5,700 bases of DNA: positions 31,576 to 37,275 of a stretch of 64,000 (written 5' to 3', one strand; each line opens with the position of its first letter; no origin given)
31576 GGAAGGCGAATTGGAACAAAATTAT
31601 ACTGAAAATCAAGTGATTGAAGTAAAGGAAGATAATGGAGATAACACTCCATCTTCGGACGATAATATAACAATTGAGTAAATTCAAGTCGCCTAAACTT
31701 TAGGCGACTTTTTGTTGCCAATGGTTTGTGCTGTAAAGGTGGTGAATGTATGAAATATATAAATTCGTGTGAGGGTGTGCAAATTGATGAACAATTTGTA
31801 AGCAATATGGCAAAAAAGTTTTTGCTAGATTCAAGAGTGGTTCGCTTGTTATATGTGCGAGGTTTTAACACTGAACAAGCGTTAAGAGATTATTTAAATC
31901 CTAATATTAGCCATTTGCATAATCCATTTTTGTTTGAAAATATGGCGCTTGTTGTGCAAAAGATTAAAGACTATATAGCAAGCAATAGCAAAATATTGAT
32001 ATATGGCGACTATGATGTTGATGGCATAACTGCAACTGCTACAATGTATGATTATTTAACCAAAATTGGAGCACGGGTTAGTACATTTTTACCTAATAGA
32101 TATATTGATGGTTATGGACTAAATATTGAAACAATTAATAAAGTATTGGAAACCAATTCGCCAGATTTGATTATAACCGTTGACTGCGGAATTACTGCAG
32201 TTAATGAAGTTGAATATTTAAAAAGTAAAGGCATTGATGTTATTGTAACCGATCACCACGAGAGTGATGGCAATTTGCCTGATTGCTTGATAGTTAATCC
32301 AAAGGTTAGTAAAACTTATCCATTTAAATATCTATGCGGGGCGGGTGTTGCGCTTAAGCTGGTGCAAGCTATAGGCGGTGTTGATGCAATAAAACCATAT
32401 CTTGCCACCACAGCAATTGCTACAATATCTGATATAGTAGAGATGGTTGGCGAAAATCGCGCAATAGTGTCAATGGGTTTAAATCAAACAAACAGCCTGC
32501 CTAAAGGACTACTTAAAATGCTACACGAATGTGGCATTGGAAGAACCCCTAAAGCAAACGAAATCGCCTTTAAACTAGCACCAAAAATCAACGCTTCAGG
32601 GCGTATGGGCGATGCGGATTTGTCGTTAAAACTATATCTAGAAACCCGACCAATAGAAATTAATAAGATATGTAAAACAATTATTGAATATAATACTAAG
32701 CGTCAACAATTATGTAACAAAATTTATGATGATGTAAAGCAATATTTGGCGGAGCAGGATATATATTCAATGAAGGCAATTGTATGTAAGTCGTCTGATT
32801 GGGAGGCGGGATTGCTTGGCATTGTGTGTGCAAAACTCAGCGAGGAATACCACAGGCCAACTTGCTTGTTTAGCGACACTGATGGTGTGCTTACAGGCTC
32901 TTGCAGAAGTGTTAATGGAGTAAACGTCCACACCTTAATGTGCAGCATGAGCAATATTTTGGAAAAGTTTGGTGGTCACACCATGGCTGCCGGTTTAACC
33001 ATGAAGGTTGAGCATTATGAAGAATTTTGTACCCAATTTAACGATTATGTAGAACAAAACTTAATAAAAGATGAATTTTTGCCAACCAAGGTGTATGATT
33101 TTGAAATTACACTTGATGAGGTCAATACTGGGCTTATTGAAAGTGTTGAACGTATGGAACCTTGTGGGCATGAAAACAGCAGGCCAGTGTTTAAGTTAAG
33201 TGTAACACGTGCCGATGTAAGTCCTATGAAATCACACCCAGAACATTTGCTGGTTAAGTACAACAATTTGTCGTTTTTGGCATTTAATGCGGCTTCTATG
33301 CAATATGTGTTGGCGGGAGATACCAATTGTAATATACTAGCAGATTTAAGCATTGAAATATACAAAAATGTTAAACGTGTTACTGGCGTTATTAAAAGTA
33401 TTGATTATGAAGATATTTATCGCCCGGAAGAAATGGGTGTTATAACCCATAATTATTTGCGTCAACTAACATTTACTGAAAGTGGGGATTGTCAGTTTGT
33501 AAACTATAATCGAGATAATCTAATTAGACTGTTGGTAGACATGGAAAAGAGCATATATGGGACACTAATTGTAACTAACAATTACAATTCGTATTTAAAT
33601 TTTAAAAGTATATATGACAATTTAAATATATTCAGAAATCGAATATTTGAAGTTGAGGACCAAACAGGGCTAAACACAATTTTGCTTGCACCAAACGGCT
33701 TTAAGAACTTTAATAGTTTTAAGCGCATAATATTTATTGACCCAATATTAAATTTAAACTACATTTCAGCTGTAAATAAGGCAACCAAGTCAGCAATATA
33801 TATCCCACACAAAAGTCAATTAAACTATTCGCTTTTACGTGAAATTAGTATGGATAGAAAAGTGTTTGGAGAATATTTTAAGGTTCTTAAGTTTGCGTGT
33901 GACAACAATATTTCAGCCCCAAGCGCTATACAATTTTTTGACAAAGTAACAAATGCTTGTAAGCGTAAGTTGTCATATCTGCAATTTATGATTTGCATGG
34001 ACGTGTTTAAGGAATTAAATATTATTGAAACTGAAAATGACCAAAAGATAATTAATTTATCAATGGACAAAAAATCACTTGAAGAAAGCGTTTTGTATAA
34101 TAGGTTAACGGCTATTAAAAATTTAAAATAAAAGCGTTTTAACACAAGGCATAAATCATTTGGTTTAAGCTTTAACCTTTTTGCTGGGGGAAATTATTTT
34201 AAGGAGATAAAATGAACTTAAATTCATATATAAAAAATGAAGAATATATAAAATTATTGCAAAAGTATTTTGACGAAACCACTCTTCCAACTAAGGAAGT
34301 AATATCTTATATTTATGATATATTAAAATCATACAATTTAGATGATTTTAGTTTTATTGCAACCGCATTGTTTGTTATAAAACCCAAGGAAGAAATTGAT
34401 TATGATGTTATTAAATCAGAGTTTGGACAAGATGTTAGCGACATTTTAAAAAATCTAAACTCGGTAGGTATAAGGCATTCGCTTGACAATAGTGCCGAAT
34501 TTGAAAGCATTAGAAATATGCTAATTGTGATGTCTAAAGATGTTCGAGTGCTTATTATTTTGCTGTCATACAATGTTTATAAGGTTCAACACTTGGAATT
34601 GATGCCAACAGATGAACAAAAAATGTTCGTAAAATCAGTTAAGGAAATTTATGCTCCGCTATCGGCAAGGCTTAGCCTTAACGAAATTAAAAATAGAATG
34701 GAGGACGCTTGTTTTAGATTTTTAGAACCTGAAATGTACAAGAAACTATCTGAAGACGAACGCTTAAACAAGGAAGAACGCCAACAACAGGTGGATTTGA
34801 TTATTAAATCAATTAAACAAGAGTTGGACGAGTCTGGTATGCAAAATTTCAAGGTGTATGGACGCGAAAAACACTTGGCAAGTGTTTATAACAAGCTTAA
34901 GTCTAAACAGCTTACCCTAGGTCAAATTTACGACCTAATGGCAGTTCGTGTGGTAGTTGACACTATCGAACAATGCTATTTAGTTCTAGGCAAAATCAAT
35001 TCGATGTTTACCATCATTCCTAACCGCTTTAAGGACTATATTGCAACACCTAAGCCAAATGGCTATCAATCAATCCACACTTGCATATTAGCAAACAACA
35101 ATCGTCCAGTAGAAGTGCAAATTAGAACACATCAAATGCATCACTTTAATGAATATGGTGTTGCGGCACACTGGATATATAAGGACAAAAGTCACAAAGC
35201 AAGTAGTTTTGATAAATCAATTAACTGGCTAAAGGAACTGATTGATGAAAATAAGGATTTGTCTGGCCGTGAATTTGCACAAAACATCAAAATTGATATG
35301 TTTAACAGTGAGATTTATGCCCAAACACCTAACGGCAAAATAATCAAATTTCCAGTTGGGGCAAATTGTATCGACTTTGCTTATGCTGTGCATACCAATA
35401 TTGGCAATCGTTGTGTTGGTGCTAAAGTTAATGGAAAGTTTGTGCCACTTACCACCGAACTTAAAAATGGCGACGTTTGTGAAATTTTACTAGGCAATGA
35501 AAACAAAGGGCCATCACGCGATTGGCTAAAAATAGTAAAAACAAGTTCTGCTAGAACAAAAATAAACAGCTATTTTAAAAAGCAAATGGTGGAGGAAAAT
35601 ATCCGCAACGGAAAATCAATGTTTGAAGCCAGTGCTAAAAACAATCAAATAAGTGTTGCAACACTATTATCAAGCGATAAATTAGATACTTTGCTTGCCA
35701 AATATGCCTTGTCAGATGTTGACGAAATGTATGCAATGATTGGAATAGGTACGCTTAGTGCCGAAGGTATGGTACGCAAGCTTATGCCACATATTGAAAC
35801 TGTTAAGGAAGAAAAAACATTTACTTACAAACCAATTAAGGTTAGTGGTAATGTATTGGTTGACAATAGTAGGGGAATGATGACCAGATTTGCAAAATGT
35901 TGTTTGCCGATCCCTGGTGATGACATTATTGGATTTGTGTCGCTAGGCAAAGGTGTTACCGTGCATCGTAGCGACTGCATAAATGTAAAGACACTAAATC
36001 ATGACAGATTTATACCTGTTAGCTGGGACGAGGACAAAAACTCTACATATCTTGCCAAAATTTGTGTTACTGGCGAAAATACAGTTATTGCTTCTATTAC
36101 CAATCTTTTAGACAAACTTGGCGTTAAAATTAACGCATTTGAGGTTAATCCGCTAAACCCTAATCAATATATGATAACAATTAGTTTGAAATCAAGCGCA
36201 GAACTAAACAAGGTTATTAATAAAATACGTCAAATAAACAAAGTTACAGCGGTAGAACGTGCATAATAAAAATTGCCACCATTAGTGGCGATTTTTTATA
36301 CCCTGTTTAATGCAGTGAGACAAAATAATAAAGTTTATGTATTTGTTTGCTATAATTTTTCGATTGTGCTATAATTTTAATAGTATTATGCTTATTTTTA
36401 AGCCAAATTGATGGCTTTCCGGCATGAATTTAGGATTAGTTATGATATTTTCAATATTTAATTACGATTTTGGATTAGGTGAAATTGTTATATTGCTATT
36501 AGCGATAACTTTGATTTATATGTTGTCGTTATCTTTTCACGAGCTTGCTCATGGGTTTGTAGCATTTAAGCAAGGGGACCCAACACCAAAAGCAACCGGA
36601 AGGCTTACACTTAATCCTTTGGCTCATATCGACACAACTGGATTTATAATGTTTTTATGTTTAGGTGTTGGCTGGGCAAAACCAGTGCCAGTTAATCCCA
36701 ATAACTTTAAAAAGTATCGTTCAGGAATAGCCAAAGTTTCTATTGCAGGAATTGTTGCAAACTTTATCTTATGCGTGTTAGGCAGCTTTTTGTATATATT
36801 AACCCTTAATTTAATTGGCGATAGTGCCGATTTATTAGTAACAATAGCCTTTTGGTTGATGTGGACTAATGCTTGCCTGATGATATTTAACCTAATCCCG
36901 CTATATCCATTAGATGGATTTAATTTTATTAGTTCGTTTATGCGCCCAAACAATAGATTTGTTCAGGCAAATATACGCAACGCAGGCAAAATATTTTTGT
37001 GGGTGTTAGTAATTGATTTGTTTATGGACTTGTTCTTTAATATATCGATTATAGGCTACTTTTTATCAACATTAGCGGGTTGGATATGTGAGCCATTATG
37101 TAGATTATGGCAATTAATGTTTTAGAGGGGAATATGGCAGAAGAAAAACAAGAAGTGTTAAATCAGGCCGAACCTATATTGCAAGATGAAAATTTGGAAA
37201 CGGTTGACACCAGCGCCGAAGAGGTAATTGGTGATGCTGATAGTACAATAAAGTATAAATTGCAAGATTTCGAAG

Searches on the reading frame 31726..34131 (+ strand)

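Call 81: search_protein_families(library=pfam, proteins=[window:31726-34131:+], max_evalue=0.00001)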
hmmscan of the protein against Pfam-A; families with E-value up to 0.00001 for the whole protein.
window:31726-34131:+ (801 aa): 4 families
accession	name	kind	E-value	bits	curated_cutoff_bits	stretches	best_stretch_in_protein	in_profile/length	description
PF01368.27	DHH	-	3.8e-27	95.5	28.1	1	89-226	1-117/125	DHH family, N-terminal domain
PF02272.25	DHHA1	-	7.4e-15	55.7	25.9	1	350-443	3-101/102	DHHA1 domain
PF17768.7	RecJ_OB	-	8.5e-12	45.5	27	1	457-556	1-105/107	RecJ OB domain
PF10141.14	ssDNA-exonuc_C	-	1.1e-06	28.9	26.4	1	661-793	55-179/202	Single-strand DNA-specific exonuclease, C terminal domain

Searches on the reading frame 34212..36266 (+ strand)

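Call 81: search_protein_families(library=pfam, proteins=[window:34212-36266:+], max_evalue=0.00001)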
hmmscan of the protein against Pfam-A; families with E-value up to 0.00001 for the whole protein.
window:34212-36266:+ (684 aa): 5 families
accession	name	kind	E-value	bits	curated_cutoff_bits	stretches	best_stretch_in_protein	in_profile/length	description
PF04607.23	RelA_SpoT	-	5.4e-39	133.4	27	1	217-326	1-111/113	Region found in RelA / SpoT proteins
PF02824.27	TGS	-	1.9e-19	69.9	22.2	1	368-426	1-59/60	TGS domain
PF13328.12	HD_4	-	1.1e-15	58.1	27.2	1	34-154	27-153/156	HD domain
PF19296.4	RelA_AH_RIS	-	1.2e-08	35.7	23.8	0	440-560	2-116/185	RelA/SpoT, AH and RIS domains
PF13291.12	ACT_4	-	1.8e-07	32.1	27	1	610-683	2-80/80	ACT domain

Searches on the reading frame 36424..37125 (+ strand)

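Call 81: search_protein_families(library=pfam, proteins=[window:36424-37125:+], max_evalue=0.00001)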
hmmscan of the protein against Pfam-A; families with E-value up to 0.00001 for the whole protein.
window:36424-37125:+ (233 aa): 1 family
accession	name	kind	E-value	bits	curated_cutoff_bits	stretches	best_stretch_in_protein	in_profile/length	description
PF02163.28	Peptidase_M50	-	3.4e-12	46.6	27.2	1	136-194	156-220/221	Peptidase family M50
